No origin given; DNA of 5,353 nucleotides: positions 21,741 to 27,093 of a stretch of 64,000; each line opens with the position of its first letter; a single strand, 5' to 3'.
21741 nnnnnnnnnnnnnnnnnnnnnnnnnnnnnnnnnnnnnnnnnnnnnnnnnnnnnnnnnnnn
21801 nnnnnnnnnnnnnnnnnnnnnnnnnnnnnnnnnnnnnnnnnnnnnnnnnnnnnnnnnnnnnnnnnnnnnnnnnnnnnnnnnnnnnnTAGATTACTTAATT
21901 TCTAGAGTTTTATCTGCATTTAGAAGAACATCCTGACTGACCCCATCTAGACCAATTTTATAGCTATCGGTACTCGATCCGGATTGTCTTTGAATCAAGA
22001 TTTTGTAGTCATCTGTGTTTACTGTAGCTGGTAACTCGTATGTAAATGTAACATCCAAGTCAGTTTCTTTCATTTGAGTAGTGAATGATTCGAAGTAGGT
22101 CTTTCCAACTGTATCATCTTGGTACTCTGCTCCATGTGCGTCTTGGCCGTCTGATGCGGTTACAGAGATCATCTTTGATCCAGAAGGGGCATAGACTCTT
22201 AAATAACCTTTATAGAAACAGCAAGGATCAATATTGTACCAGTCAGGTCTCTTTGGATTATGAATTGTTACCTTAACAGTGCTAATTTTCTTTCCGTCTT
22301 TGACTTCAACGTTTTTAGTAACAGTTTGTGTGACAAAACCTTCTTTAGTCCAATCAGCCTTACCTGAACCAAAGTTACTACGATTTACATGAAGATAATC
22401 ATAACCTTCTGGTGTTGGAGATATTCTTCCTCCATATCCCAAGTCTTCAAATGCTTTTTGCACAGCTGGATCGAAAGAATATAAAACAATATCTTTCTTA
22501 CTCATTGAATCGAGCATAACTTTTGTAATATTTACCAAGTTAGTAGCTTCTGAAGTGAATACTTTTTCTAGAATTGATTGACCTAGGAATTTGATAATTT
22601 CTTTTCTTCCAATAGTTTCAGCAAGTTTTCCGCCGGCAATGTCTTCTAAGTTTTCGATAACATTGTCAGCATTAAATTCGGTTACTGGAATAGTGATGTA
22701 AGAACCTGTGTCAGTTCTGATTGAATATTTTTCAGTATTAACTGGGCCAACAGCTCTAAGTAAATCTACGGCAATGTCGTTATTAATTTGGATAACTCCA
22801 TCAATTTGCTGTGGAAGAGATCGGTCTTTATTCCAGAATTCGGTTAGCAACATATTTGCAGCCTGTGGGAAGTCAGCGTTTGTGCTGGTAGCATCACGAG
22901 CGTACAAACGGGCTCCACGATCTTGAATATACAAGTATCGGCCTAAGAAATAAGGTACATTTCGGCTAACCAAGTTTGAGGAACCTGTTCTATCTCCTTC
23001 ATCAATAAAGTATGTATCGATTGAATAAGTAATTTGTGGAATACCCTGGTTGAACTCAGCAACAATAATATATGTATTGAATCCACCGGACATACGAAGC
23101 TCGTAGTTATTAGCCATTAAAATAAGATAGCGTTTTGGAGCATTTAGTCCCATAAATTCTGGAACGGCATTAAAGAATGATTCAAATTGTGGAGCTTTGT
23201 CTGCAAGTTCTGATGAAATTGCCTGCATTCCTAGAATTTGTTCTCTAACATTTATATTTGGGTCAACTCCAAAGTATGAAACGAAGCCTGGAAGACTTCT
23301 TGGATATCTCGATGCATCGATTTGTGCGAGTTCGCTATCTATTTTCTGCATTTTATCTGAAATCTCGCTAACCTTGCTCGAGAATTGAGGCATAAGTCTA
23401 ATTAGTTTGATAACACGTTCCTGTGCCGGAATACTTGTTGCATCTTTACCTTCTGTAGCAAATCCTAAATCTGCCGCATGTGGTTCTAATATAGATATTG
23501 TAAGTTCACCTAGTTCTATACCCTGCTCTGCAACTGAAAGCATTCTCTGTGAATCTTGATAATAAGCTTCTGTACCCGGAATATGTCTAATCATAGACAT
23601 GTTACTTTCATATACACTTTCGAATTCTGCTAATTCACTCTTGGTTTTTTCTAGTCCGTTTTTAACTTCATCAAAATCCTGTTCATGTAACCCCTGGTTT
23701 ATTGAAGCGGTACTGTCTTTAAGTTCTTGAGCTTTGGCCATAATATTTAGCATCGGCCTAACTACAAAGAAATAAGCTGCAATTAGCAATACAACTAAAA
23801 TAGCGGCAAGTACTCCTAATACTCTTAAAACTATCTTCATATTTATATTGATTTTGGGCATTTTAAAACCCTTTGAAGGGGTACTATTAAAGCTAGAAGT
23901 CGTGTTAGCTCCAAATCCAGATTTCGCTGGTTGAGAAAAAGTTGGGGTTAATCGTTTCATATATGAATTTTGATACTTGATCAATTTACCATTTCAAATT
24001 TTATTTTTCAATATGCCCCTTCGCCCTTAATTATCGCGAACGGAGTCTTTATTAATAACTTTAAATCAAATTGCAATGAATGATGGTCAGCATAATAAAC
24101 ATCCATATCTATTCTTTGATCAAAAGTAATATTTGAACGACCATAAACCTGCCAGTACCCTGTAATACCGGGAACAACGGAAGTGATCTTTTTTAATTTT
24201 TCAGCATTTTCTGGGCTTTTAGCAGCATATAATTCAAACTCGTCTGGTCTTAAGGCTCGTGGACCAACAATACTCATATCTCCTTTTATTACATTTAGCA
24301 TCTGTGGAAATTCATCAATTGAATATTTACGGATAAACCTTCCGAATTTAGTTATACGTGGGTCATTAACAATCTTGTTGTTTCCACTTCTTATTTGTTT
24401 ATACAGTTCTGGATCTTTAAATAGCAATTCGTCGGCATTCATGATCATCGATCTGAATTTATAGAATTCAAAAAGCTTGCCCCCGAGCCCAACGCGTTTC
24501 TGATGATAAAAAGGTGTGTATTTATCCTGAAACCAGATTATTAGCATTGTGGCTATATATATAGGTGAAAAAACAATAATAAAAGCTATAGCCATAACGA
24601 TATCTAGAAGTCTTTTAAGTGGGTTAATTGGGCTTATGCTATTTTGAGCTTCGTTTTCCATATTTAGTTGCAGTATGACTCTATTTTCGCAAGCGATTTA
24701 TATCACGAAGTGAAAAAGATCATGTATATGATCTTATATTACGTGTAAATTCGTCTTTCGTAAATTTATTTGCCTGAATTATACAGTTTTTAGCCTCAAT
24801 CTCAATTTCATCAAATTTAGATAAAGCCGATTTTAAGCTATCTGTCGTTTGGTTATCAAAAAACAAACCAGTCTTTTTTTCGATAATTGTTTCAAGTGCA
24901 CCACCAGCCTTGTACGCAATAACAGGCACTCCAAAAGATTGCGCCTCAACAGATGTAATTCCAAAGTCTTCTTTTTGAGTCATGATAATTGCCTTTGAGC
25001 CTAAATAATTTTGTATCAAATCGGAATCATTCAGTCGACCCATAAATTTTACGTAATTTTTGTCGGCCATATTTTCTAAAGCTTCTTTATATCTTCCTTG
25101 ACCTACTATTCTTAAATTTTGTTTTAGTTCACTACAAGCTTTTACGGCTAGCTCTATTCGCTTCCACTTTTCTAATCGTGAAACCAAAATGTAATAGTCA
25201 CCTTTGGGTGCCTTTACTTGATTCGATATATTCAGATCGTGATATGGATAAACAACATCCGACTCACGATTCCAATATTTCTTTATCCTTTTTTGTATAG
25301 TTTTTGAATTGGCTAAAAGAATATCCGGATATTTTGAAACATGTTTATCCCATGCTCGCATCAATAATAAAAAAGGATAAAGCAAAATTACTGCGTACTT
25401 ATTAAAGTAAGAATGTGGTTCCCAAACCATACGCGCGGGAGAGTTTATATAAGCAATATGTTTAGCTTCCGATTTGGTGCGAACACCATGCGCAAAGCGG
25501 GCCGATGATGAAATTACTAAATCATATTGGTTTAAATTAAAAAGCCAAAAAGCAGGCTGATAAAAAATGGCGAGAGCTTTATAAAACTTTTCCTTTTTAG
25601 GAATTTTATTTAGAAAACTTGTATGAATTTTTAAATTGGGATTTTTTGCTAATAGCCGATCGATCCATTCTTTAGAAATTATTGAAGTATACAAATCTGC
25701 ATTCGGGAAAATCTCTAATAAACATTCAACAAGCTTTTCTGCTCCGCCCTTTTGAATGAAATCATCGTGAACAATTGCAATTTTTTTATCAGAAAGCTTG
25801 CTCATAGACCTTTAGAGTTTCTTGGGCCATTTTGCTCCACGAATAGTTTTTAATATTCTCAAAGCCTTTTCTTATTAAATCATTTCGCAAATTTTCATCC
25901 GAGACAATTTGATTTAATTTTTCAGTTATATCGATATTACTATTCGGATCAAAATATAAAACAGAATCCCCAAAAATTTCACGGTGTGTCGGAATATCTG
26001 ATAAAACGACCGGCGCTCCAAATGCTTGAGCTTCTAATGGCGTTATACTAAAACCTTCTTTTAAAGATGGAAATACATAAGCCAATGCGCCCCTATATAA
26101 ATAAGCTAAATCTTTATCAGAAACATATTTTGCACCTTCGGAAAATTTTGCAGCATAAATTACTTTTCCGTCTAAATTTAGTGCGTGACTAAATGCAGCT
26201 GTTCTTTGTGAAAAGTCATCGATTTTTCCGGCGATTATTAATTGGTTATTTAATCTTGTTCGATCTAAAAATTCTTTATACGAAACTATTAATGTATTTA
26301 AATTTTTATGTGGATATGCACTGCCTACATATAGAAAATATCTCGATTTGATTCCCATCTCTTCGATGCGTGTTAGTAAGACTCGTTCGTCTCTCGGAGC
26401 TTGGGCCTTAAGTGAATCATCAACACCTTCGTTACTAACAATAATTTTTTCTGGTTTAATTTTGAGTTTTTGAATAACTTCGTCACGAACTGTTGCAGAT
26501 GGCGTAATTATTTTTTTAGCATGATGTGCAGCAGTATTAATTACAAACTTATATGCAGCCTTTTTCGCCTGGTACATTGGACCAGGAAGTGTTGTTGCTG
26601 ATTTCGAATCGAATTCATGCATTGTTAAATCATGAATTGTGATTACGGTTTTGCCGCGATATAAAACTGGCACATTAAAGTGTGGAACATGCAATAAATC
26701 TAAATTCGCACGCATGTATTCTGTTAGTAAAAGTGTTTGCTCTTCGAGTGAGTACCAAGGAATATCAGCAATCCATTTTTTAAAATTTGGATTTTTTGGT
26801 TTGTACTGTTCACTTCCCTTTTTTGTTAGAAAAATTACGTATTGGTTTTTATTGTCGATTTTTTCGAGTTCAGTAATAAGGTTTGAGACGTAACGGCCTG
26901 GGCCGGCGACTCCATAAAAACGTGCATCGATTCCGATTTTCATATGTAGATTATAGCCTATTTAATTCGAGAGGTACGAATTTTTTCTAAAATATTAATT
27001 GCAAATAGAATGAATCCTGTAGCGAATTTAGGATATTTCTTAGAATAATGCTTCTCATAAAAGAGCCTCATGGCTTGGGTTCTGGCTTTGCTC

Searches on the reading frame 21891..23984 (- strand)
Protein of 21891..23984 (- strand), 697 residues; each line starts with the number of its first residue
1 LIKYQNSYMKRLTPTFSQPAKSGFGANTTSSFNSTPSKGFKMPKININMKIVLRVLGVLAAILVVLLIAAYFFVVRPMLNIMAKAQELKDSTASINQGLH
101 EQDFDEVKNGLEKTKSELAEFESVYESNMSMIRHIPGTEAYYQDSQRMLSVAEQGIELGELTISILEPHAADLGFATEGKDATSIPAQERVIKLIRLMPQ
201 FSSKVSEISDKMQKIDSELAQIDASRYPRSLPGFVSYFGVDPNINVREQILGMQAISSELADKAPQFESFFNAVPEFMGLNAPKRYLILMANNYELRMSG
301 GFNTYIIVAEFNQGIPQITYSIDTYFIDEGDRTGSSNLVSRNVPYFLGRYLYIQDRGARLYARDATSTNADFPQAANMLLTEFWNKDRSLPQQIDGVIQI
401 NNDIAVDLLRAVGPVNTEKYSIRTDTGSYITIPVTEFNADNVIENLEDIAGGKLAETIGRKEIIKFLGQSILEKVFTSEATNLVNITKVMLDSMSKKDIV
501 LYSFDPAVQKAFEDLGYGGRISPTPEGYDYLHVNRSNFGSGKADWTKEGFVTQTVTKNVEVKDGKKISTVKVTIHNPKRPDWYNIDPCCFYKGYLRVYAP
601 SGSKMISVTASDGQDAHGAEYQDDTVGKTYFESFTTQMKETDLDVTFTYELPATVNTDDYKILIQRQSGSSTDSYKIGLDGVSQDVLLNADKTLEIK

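Call 29: search_protein_families(library=pfam, proteins=[window:21891-23984:-], max_evalue=0.001)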
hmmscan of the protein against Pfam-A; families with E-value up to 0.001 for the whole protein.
window:21891-23984:- (697 aa): 1 family
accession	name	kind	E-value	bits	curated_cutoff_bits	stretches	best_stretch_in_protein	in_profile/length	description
PF13196.11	DUF4012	-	1.3e-13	52.2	28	1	282-421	2-128/144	Protein of unknown function (DUF4012)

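Call 56: search_protein_families(library=ncbifam, proteins=[window:21891-23984:-], max_evalue=0.001)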
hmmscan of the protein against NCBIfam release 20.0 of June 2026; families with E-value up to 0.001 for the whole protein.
window:21891-23984:- (697 aa): 0 families

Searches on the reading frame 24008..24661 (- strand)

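Call 29: search_protein_families(library=pfam, proteins=[window:24008-24661:-], max_evalue=0.001)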
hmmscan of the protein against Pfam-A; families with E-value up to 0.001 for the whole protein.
window:24008-24661:- (217 aa): 1 family
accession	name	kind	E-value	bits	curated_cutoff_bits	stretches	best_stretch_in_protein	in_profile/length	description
PF02397.22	Bac_transf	-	1e-60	204.8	27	1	16-211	1-178/179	Bacterial sugar transferase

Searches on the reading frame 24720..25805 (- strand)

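Call 12: search_protein_families(library=pfam, proteins=[window:24720-25805:-], max_evalue=0.001)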
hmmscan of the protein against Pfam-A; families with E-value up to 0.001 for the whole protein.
window:24720-25805:- (361 aa): 4 families
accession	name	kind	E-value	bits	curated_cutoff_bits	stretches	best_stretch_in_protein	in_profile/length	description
PF00534.26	Glycos_transf_1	-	7.8e-29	100.8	26.4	1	197-347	10-171/172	Glycosyl transferases group 1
PF13692.12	Glyco_trans_1_4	-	2e-18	67.5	27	1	206-329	5-137/142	Glycosyl transferases group 1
PF20706.3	GT4-conflict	-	5.6e-05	22.7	26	1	204-310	199-323/385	Family 4 Glycosyltransferase in conflict systems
PF13439.12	Glyco_transf_4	-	8.8e-05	23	28.5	1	20-187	2-164/170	Glycosyltransferase Family 4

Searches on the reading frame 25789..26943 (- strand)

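Call 12: search_protein_families(library=pfam, proteins=[window:25789-26943:-], max_evalue=0.001)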
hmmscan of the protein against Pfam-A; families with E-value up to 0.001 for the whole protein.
window:25789-26943:- (384 aa): 5 families
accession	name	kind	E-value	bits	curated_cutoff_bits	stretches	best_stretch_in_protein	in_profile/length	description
PF00534.26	Glycos_transf_1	-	5.1e-28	98.2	26.4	1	199-360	14-169/172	Glycosyl transferases group 1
PF13692.12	Glyco_trans_1_4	-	1.2e-16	61.7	27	1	201-349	2-142/142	Glycosyl transferases group 1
PF13439.12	Glyco_transf_4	-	4.2e-11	43.6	28.5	1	14-177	3-169/170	Glycosyltransferase Family 4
PF13524.12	Glyco_trans_1_2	-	2.7e-05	24.6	25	1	272-377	33-143/144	Glycosyl transferase-like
PF20706.3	GT4-conflict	-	0.00033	20.2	26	1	276-316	272-312/385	Family 4 Glycosyltransferase in conflict systems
